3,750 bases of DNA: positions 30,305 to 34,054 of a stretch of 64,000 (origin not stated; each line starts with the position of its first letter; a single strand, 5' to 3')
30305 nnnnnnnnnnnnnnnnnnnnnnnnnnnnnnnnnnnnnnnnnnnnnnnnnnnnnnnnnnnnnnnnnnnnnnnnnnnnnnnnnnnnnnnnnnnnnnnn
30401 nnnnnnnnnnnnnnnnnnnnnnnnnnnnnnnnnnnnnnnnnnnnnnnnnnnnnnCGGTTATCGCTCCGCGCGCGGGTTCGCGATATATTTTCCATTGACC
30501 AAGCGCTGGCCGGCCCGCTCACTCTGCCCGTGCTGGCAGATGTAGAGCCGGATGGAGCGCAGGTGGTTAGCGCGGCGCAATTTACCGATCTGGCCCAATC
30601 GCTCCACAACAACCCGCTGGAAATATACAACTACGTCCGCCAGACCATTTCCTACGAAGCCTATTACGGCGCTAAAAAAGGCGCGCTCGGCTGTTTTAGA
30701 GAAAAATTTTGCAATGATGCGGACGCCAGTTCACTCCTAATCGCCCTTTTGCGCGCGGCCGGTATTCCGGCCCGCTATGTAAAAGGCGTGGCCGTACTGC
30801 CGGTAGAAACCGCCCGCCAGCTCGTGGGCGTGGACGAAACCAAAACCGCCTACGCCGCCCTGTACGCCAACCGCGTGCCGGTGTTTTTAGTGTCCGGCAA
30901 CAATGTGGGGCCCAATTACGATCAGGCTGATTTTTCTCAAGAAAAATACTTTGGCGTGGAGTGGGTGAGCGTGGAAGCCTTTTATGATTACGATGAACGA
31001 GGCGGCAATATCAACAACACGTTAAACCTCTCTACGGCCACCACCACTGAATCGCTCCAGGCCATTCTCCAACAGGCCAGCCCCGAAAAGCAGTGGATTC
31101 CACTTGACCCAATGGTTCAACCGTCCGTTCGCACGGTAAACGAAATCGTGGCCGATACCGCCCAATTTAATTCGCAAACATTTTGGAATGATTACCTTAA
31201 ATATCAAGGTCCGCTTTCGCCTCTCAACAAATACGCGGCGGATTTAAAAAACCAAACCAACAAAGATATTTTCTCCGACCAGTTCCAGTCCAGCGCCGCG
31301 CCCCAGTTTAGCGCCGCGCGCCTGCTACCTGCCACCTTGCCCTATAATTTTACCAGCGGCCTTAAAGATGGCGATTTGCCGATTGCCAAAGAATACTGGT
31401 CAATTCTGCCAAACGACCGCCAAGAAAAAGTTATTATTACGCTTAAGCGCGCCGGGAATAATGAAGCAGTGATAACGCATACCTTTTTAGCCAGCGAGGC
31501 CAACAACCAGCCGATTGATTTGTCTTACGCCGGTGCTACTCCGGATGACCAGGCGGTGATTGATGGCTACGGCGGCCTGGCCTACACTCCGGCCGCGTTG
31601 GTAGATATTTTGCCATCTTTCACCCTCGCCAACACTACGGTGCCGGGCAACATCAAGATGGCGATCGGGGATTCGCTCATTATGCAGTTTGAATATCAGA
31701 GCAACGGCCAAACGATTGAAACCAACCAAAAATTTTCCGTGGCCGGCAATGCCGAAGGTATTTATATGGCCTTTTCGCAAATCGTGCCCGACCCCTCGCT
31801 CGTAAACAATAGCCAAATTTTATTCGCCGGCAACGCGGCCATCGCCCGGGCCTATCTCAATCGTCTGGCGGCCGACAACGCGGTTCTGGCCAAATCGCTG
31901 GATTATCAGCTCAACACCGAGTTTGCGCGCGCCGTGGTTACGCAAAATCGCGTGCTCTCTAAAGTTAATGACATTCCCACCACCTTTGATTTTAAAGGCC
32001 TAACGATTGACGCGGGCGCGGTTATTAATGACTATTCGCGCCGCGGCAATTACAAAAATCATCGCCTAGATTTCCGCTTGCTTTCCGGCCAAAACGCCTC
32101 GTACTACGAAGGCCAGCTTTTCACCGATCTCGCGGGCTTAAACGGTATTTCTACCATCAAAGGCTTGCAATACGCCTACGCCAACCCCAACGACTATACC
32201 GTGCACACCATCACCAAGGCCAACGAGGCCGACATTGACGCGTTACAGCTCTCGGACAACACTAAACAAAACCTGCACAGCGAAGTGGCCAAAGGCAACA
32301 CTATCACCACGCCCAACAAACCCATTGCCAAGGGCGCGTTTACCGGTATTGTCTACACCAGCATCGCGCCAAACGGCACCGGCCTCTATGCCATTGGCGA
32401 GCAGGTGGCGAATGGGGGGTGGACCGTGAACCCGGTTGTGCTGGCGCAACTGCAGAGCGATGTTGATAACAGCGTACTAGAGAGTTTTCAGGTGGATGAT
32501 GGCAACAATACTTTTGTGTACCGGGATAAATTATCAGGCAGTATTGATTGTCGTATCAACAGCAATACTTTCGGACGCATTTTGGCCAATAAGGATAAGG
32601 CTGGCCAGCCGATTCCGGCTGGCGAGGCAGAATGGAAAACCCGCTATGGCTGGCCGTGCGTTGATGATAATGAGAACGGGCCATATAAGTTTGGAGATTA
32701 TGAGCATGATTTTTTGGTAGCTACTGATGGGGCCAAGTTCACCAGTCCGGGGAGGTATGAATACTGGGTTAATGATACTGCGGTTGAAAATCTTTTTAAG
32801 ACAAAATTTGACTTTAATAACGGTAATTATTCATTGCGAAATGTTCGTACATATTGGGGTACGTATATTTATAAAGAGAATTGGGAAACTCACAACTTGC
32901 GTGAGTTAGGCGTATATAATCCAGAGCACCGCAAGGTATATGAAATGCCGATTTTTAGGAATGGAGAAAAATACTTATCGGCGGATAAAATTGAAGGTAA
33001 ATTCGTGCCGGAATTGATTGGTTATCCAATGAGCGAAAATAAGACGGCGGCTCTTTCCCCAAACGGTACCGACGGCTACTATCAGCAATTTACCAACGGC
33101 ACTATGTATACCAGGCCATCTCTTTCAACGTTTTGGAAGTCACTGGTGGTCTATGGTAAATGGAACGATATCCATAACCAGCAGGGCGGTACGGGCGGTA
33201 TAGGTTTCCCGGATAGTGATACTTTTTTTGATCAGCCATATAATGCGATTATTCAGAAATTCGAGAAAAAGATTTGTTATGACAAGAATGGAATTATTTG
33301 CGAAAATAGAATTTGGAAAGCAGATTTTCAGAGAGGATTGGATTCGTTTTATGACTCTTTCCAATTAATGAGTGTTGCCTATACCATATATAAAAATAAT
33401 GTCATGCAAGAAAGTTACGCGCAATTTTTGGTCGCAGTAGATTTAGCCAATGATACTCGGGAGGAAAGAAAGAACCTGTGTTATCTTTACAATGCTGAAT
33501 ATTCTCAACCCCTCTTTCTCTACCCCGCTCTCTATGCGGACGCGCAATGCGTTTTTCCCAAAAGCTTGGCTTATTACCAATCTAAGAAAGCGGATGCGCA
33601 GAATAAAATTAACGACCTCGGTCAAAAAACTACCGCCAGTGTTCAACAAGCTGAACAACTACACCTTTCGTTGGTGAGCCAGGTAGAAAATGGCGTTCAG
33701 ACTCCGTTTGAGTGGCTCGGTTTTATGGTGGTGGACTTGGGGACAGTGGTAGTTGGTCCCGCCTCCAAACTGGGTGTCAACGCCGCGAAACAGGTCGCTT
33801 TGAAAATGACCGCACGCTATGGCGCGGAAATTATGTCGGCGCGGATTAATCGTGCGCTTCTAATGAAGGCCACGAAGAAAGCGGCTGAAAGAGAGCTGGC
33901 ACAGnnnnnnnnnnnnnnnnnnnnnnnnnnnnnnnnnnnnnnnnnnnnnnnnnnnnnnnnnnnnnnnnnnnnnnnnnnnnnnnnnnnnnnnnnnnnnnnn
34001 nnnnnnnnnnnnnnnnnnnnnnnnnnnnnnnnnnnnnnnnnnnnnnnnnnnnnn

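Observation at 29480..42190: Accessory surface-protein island with two giant secreted proteins and AT-rich cargo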

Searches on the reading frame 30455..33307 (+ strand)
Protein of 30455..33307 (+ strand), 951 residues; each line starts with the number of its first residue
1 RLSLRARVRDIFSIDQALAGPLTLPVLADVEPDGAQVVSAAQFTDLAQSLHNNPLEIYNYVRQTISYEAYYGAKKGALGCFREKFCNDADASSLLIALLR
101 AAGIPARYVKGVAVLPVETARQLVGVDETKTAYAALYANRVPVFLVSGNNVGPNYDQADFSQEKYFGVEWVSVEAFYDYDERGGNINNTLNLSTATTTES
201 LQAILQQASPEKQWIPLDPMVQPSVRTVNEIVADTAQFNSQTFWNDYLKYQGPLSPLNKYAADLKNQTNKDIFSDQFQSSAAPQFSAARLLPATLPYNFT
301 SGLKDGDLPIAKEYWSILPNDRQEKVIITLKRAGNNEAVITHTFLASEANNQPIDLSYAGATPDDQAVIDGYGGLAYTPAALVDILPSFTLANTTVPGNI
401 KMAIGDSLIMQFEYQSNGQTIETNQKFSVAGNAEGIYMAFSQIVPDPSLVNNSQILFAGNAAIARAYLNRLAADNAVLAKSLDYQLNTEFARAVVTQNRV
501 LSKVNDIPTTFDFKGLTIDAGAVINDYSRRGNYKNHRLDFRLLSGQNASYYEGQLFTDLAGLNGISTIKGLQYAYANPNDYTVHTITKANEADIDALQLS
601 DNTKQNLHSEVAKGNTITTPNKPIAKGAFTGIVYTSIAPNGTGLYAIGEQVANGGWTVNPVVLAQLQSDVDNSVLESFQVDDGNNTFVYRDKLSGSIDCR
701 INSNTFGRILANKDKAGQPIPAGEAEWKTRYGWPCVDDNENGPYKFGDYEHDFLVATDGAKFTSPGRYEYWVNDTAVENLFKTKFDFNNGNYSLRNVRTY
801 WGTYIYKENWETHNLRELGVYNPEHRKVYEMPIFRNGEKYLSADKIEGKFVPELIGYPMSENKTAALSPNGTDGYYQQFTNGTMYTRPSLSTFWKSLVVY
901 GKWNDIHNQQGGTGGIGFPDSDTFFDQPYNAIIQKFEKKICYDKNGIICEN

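Call 100: predict_structure(alignment_id=A9)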
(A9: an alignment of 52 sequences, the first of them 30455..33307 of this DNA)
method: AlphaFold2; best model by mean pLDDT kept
length: 951 residues; sequences in the alignment: 52
mean_pLDDT: 89.8   pTM: 0.89
mean pLDDT of the five models: 89.8, 88.9, 88.5, 86.5, 86.5
residues with pLDDT >= 90: 684; 70-90: 208; 50-70: 29; < 50: 30
segments of 3 or more residues with pLDDT < 50: 1-19, 795-797, 810-814
pLDDT, mean of each block of 10 residues (from residue 1): 43 43 87 88 87 97 95 94 95 98 96 96 94 94 84 80 93 94 90 91 86 93 93 97 97 97 98 97 91 93 77 94 95 95 95 94 94 86 94 88 94 94 93 95 85 87 96 97 96 92 80 91 94 95 97 95 95 98 98 97 94 97 95 95 86 82 92 90 92 82 94 94 94 88 88 92 95 91 75 51 72 60 95 80 82 92 95 95 90 82 95 95 89 94 88 82
secondary structure, 60 per line:
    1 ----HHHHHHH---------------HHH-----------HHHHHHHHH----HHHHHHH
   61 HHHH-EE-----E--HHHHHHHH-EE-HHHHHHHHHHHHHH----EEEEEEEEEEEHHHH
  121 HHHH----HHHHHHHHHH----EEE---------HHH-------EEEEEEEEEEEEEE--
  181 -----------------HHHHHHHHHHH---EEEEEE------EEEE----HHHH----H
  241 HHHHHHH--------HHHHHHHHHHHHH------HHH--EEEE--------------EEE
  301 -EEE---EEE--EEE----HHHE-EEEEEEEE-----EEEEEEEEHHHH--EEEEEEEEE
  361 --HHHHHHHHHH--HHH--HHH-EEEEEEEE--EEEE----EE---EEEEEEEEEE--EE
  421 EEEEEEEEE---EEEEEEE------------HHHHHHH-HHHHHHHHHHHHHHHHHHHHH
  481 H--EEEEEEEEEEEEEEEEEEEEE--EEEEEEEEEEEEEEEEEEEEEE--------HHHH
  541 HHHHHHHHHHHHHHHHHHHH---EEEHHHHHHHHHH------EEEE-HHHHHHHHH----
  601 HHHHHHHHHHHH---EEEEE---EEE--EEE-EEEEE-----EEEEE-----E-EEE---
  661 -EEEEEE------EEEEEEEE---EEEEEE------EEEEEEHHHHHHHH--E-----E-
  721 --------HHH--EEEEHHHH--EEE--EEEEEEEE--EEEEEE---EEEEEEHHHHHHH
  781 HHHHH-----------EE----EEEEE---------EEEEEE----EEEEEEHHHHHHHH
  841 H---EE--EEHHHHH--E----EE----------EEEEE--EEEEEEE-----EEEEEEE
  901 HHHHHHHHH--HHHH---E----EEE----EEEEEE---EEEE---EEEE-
elements in order (helices of 4 or more, strands of 3 or more residues): H5-11 H41-49 H54-64 H76-83 H88-101 E106-116 H117-124 H129-138 E143-145 E165-178 H198-208 E212-217 E224-227 H232-235 H240-247 H256-268 E280-283 E298-300 E302-304 E308-310 E313-315 E325-332 E338-345 H346-349 E352-360 H363-372 E384-391 E394-397 E407-416 E419-429 E433-439 H452-458 H460-481 E484-504 E507-528 H537-560 E564-566 H567-576 E583-586 H588-596 H601-612 E616-620 E624-626 E629-631 E633-637 E643-647 E655-657 E662-667 E674-681 E685-690 E697-702 H703-710 E734-737 H738-741 E744-746 E749-756 E759-764 E768-773 H774-785 E803-807 E817-822 E827-832 H833-841 H851-855 E875-879 E882-888 E894-900 H901-909 H912-915 E924-926 E931-936 E940-943 E947-950

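Call 102: fold_search(model_id=the predicted structure, library=pdb)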
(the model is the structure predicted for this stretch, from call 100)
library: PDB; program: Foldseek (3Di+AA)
matches with E <= 10: 671; with E <= 0.001: 9
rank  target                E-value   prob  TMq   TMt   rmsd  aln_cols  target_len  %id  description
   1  6swz                  2.0e-06  1.00  0.13  0.47  13.0       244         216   18  Structure of the C-terminal domain of C. glutamicum mycoloyltransferase A (released 2020-03-04)
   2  6sx4_BBB              2.0e-06  1.00  0.13  0.20  13.7       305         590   16  Structure of C. glutamicum mycoloyltransferase A (released 2020-03-04)
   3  6sx4_AAA              2.1e-06  1.00  0.13  0.20  13.7       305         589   16  Structure of C. glutamicum mycoloyltransferase A (released 2020-03-04)
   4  4yz2_A                1.1e-05  0.54  0.08  0.11  24.9       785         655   10  Crystal Structure of Streptococcus pneumoniae NanC, in complex with 2-deoxy-2,3-didehydro-N-acetylneuraminic acid. (released 2015-09-23)
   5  4yw1_A                4.0e-05  0.38  0.08  0.11  25.1       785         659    9  Crystal Structure of Streptococcus pneumoniae NanC, complex with Neu5Ac and Neu5Ac2en following soaking with 3'SL (released 2015-09-23)
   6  4yz1_A                5.1e-05  0.38  0.08  0.10  24.7       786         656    9  Crystal Structure of Streptococcus pneumoniae NanC, apo structure. (released 2015-09-23)
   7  4yz5_B                6.3e-05  0.41  0.08  0.11  24.6       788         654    9  Crystal Structure of Streptococcus pneumoniae NanC, in complex with 3-Sialyllactose (released 2015-09-23)
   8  4yz1_B                9.4e-05  0.35  0.08  0.10  24.6       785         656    9  Crystal Structure of Streptococcus pneumoniae NanC, apo structure. (released 2015-09-23)
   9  4yz3_A                1.5e-04  0.30  0.08  0.11  25.1       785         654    9  Crystal Structure of Streptococcus pneumoniae NanC, in complex with Oseltamivir. (released 2016-04-20)
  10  2vw0                  1.9e-03  0.13  0.08  0.10  25.8       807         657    9  Crystal structure of the NanB sialidase from Streptococcus pneumoniae (released 2008-06-24)
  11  2jkb                  2.4e-03  0.09  0.07  0.08  27.5       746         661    8  Crystal structure of Streptococcus pneumoniae NanB in complex with 2, 7-anhydro-Neu5Ac (released 2008-09-16)
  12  4xyx                  2.7e-03  0.09  0.07  0.08  27.5       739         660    8  NanB plus Optactamide (released 2016-02-10)
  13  5y2z_B                3.0e-03  0.33  0.07  0.14  21.7       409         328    7  Crystal structure of human LGI1 EPTP-ADAM22 complex (released 2018-05-02)
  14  8cs9_X                4.0e-03  0.28  0.10  0.14  27.1       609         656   10  Composite reconstruction of Class 1 of the erythrocyte ankyrin-1 complex (released 2022-07-20)
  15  4xe9                  4.0e-03  0.08  0.07  0.08  27.7       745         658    8  Crystal structure of the NanB sialidase from Streptococcus pneumoniae in complex with Optactin (released 2016-01-13)
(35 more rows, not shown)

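Call 103: search_solved_structures(query=A9, max_evalue=10, show_alignments=0)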
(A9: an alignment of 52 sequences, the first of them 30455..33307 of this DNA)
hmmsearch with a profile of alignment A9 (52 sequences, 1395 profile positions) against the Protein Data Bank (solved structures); distinct sequences matched with E-value up to 10: 18.
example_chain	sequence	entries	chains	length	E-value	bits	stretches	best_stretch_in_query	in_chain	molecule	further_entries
6swz_AAA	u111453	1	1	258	2.1e-11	45.8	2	1010-1111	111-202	Protein PS1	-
6sx4_AAA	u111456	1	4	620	3.1e-10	41.9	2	1010-1110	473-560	Protein PS1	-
3isr_A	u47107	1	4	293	0.0034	18.6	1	233-290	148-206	Transglutaminase-like enzymes, putative cysteine protease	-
5xhc_E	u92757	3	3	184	0.27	12.3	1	35-128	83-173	Stathmin-4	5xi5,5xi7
5xaf_E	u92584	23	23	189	0.54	11.3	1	35-128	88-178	Stathmin-4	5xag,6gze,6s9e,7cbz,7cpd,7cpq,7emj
5z4p_E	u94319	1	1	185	0.64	11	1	35-128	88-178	Stathmin-4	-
7jtk_s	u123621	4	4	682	1.3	10.1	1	75-174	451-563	Uncharacterized protein | FAP253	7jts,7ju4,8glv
8gi0_F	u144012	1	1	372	1.3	10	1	45-144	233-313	Peroxisomal membrane protein PEX14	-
6pf2_A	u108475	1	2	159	2.5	9.1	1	40-142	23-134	Myosin, heavy polypeptide 7, cardiac muscle, beta variant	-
8snb_2A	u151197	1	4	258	2.8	8.9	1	98-198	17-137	Enkurin domain-containing protein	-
9hae_B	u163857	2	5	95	6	7.8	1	75-141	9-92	DerF7_binder2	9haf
7l05_E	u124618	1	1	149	6.2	7.8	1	35-139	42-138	Stathmin-4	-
5jcb_E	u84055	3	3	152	6.5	7.7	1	35-143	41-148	Stathmin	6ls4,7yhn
4yj2_E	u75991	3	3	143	6.9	7.6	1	36-128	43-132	Stathmin-4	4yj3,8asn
9itj_U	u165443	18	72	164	7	7.6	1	10-119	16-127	ATP synthase subunit b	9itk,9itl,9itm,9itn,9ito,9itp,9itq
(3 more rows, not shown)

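Call 104: search_solved_structures(query=A9, max_evalue=0.01, show_alignments=3)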
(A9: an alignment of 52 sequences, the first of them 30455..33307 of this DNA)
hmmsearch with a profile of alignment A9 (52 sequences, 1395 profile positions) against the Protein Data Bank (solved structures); distinct sequences matched with E-value up to 0.01: 3.
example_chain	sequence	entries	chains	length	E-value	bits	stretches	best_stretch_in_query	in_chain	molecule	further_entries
6swz_AAA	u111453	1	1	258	2.1e-11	45.8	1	1010-1111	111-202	Protein PS1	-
6sx4_AAA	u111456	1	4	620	3.1e-10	41.9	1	1010-1110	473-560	Protein PS1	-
3isr_A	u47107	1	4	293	0.0034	18.6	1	233-290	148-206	Transglutaminase-like enzymes, putative cysteine protease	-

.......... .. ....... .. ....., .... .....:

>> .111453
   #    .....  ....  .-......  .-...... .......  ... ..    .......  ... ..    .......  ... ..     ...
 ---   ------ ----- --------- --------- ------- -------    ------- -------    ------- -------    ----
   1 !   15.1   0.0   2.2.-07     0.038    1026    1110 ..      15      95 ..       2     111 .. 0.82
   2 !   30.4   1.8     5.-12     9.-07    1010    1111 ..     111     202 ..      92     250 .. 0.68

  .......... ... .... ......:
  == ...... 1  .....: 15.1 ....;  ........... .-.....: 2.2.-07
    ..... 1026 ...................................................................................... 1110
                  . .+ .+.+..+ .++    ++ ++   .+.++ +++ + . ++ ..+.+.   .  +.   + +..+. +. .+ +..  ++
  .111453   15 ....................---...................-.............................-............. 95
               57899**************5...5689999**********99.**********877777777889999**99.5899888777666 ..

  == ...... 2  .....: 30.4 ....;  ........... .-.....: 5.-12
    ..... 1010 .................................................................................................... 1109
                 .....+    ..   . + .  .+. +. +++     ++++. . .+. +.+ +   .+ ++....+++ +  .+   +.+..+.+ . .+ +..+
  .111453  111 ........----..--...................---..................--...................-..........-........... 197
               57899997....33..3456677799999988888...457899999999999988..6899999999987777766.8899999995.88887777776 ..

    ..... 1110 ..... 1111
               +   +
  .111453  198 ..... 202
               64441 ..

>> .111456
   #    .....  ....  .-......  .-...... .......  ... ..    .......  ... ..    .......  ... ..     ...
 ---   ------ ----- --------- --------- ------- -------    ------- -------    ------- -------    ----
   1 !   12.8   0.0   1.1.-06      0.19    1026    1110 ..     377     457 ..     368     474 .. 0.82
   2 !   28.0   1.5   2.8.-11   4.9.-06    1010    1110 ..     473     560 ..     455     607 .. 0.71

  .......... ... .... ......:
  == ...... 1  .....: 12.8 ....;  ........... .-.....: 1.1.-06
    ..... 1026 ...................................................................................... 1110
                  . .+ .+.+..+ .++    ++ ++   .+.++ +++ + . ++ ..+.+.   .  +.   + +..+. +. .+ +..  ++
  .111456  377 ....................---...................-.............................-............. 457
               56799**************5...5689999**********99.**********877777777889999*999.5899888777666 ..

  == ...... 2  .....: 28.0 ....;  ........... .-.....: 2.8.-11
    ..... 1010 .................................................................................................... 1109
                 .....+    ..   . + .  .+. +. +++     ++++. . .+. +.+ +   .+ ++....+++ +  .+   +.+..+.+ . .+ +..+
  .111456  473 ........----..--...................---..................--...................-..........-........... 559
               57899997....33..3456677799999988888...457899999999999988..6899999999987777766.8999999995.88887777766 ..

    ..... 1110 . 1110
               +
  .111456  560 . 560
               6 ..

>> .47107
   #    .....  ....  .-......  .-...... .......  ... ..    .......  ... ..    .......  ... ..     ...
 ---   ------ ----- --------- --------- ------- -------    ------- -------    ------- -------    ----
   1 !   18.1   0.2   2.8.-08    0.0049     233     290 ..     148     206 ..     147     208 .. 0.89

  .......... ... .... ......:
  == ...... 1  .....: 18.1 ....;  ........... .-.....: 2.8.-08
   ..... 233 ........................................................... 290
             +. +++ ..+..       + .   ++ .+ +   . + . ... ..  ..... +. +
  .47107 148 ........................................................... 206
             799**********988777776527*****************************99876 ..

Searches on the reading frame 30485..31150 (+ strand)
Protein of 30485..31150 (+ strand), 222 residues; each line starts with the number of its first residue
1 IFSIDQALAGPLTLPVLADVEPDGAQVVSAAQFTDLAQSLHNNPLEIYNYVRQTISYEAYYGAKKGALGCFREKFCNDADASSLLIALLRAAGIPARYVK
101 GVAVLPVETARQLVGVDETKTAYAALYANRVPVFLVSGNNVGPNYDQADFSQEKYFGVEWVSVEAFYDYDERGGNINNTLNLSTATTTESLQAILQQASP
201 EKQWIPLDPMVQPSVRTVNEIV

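Call 70: search_solved_structures(query=window:30485-31150:+, max_evalue=10, show_alignments=3)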
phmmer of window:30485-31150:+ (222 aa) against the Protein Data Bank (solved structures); distinct sequences matched with E-value up to 10: 0.

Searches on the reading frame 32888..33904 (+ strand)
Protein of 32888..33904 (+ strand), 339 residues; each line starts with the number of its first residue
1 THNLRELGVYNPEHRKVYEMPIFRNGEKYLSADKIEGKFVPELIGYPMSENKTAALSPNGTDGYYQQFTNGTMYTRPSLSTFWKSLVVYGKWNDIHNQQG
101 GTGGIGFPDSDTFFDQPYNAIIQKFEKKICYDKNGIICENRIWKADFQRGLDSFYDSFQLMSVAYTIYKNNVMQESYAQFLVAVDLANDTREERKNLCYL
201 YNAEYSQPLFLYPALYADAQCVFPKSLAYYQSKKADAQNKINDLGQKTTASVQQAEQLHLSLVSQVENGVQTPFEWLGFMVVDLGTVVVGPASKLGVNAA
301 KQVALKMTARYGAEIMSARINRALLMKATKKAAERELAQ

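Call 59: search_protein_families(library=pfam, proteins=[window:32888-33904:+], max_evalue=0.01)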
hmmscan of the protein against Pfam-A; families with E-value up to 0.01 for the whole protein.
window:32888-33904:+ (339 aa): 1 family
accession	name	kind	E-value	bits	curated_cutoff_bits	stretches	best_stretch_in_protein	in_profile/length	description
PF08310.17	LGFP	-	0.00086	20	22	1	45-93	2-46/53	LGFP repeat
